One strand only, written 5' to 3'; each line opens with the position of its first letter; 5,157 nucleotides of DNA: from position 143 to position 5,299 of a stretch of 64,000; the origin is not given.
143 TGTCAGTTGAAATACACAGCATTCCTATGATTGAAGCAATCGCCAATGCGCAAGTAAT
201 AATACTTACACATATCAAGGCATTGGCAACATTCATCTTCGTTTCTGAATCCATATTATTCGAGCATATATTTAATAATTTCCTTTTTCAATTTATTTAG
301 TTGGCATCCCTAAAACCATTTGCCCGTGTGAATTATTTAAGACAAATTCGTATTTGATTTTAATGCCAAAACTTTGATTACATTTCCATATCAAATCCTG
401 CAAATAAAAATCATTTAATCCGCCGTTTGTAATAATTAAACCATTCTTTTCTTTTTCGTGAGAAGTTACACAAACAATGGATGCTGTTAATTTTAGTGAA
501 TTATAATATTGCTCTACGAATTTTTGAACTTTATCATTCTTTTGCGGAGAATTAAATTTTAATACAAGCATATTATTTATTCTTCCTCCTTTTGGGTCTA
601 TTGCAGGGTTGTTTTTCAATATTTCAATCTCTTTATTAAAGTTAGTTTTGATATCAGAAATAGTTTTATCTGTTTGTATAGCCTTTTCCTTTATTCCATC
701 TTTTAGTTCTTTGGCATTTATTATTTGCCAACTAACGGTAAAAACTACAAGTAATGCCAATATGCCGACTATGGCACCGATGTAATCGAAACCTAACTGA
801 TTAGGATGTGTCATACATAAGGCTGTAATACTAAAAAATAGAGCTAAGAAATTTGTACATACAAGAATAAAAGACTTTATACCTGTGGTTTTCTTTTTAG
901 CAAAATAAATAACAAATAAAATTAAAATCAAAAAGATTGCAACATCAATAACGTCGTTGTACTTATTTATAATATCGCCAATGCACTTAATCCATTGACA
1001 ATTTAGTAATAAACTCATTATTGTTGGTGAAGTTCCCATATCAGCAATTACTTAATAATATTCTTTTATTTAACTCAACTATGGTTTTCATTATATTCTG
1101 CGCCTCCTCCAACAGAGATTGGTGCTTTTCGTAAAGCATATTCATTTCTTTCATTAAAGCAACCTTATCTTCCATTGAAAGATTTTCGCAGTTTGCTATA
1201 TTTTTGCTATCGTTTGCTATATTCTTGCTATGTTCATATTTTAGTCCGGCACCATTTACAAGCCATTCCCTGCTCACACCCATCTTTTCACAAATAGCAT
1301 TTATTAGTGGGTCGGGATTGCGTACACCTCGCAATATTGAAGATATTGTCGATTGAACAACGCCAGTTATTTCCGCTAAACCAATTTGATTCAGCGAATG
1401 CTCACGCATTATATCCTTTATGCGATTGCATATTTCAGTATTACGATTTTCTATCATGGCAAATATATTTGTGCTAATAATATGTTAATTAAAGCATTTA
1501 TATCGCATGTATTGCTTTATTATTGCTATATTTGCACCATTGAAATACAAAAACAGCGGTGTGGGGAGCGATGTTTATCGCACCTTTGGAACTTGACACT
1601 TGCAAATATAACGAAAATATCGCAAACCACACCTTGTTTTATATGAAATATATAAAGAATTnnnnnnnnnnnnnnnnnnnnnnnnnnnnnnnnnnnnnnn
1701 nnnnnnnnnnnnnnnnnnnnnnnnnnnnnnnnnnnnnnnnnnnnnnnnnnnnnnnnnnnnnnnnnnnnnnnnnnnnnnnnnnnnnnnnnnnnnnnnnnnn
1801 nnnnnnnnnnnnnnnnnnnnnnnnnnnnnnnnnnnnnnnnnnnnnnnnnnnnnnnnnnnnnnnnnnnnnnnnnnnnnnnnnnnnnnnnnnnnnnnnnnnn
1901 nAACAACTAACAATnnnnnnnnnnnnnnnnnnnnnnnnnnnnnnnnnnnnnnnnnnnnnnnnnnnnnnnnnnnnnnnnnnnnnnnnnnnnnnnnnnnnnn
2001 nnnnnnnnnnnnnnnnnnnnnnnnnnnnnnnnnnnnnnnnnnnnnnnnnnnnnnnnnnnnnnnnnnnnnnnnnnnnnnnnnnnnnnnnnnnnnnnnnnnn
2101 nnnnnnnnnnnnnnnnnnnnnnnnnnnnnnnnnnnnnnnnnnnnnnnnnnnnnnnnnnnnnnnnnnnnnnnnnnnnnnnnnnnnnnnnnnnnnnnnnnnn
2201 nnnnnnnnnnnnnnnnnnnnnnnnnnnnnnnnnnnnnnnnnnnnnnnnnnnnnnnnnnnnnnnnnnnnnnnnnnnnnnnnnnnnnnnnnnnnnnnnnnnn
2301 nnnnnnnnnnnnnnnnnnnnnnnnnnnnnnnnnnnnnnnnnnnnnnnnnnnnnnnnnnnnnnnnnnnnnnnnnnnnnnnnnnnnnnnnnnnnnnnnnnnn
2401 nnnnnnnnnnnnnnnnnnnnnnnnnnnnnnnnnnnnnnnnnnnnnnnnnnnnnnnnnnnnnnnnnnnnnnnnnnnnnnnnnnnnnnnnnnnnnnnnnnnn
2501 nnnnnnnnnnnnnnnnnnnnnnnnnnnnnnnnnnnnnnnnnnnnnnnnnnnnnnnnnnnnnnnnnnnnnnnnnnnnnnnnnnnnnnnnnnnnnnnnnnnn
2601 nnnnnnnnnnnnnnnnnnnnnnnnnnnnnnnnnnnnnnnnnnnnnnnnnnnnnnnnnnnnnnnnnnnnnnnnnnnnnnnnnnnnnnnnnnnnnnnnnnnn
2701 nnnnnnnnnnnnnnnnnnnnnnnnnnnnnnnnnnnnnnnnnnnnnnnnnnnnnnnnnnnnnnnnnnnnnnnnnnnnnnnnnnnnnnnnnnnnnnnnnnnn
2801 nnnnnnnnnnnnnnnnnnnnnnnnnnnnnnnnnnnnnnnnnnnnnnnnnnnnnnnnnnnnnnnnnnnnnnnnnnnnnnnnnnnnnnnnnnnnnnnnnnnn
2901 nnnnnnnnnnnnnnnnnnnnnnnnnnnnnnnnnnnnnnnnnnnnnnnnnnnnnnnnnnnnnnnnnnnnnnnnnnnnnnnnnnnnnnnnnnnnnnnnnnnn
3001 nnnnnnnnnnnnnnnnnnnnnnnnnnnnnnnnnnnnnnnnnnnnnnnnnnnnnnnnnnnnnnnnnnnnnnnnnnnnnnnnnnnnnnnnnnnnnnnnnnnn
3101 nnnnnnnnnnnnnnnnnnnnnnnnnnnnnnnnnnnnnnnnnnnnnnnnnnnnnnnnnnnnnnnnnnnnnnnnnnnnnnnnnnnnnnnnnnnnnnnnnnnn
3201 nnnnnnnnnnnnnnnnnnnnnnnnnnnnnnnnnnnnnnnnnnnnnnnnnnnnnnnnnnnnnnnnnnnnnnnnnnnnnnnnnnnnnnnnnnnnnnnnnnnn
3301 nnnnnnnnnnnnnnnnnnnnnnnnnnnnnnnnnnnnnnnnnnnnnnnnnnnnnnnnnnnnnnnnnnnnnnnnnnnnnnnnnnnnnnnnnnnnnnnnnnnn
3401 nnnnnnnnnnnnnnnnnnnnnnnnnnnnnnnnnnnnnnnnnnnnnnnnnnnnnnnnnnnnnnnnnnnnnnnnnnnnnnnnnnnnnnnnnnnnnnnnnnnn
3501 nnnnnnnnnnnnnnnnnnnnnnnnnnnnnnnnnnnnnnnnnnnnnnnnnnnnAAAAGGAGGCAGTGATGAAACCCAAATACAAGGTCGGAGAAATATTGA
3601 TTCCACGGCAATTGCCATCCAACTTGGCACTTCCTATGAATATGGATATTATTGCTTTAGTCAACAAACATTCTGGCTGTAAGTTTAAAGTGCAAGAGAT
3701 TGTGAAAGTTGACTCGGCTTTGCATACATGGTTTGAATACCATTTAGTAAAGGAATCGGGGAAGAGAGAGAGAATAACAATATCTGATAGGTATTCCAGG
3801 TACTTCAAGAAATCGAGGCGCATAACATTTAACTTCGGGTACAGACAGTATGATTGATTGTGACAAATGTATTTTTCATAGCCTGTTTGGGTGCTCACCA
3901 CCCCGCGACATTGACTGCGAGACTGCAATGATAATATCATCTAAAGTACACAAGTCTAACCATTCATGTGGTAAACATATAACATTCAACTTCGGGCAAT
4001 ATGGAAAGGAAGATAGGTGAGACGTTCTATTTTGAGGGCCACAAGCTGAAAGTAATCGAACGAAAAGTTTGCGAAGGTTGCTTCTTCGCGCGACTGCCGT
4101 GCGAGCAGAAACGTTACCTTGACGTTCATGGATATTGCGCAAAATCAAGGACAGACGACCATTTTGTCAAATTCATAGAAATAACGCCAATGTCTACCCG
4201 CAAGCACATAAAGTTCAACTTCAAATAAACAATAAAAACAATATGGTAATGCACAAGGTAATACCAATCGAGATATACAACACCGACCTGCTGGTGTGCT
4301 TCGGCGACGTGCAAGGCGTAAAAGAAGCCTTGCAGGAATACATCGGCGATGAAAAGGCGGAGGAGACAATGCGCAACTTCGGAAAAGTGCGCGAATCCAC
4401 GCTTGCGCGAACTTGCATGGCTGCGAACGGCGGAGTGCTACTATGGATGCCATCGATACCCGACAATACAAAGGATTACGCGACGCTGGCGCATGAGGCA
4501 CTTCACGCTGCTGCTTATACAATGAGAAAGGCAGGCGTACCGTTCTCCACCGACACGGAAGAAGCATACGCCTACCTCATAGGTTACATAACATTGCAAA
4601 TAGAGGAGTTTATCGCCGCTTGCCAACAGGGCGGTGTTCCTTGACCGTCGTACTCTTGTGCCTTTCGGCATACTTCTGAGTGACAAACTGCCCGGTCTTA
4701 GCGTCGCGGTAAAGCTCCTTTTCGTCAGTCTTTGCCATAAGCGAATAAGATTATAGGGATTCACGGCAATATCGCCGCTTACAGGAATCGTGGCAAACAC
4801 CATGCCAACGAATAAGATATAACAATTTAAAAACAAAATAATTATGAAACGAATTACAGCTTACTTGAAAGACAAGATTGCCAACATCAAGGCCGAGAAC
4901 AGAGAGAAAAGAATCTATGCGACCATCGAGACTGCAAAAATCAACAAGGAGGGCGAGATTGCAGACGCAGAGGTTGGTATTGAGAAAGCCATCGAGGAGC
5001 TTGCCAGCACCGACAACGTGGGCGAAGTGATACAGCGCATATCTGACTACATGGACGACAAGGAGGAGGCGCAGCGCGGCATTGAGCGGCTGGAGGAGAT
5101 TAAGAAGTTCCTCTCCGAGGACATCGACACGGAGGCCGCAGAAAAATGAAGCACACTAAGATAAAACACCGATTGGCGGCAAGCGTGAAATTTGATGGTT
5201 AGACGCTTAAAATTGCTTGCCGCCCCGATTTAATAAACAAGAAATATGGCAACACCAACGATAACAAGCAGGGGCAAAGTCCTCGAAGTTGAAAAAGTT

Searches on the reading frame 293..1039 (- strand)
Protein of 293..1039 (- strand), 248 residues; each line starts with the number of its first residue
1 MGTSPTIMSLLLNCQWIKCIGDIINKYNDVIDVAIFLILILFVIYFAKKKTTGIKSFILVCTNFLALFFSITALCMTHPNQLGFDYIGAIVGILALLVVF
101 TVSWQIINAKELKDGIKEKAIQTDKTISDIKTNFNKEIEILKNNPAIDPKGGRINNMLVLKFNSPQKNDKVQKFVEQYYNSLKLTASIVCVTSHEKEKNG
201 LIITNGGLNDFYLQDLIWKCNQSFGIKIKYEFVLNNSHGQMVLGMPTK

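Call 16: search_protein_families(library=pfam, proteins=[window:293-1039:-], max_evalue=0.01)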
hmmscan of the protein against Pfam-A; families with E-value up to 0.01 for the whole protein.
window:293-1039:- (248 aa): 0 families

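Call 34: search_protein_families(library=phrogs, proteins=[window:293-1039:-], max_evalue=0.01)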
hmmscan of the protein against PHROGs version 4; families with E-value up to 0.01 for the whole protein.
window:293-1039:- (248 aa): 0 families

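Call 42: search_protein_families(library=pfam, proteins=[window:293-1039:-], max_evalue=5)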
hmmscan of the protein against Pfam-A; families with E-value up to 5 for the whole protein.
window:293-1039:- (248 aa): 4 families
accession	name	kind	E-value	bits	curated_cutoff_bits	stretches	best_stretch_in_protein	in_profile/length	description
PF09843.14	DUF2070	-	0.028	13.2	30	1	5-103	47-148/561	Predicted membrane protein (DUF2070)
PF25603.1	SPT23_MGA2_DBD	-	0.14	12.5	27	1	162-203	119-162/189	SPT23/MGA2 DNA-binding domain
PF03988.17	DUF347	-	0.23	12.2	28.2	1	81-104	23-46/52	Repeat of Unknown Function (DUF347)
PF21586.3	DraIII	-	0.27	11.5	27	0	19-71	71-123/168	DraIII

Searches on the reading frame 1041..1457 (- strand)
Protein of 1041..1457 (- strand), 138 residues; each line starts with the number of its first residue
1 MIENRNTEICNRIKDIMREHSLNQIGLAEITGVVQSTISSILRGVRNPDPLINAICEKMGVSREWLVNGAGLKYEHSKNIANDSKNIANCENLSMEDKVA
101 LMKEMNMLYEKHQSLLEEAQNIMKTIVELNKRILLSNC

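Call 16: search_protein_families(library=pfam, proteins=[window:1041-1457:-], max_evalue=0.01)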
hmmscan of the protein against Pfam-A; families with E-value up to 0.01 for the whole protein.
window:1041-1457:- (138 aa): 6 families
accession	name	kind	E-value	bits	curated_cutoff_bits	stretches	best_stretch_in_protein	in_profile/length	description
PF01381.28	HTH_3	-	3.7e-06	27.3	23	1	13-66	1-55/55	Helix-turn-helix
PF12844.13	HTH_19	-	3e-05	24.3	30.2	1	11-71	2-63/64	Helix-turn-helix domain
PF02376.21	CUT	-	0.002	18.6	24.4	1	6-50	7-49/79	CUT domain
PF17762.8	HTH_ParB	-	0.0026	18.3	22.6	0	9-57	8-56/102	ParB HTH domain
PF13744.12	HTH_37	-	0.0034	17.6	27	1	7-44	17-54/80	Helix-turn-helix domain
PF04814.19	HNF-1_N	-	0.0037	18.1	29.7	1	6-42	119-155/175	Hepatocyte nuclear factor 1 (HNF-1), N terminus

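Call 36: find_related_loci(query=window:1041-1457:-, collection=viral_contigs, flank=10000)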
Query window:1041-1457:- (138 aa) in viral_contigs; peptide patterns used: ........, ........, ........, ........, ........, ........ (x = any residue, [..] = any of these).
7 stretches matched a pattern; 2 encode a relative of the query (tblastn E <= 1e-3); 2 distinct loci.
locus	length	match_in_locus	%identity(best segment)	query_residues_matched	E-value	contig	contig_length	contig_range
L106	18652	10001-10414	67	1-138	2e-61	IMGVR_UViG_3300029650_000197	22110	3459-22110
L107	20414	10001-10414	69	1-138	8e-63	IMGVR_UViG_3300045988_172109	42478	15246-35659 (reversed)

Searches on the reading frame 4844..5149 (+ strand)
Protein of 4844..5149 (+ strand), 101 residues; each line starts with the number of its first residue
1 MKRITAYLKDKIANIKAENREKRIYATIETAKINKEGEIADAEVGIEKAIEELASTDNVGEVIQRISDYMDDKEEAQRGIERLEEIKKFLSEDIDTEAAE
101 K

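Call 16: search_protein_families(library=pfam, proteins=[window:4844-5149:+], max_evalue=0.01)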
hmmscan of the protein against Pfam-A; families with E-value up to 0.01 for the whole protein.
window:4844-5149:+ (101 aa): 0 families

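Call 42: search_protein_families(library=pfam, proteins=[window:4844-5149:+], max_evalue=5)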
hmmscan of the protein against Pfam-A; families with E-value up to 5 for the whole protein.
window:4844-5149:+ (101 aa): 1 family
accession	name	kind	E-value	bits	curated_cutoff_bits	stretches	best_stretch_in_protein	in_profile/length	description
PF25058.1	ARM_TT21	-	0.022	15.1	27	1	19-88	52-122/155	Tetratricopeptide repeat protein 21 ARM repeat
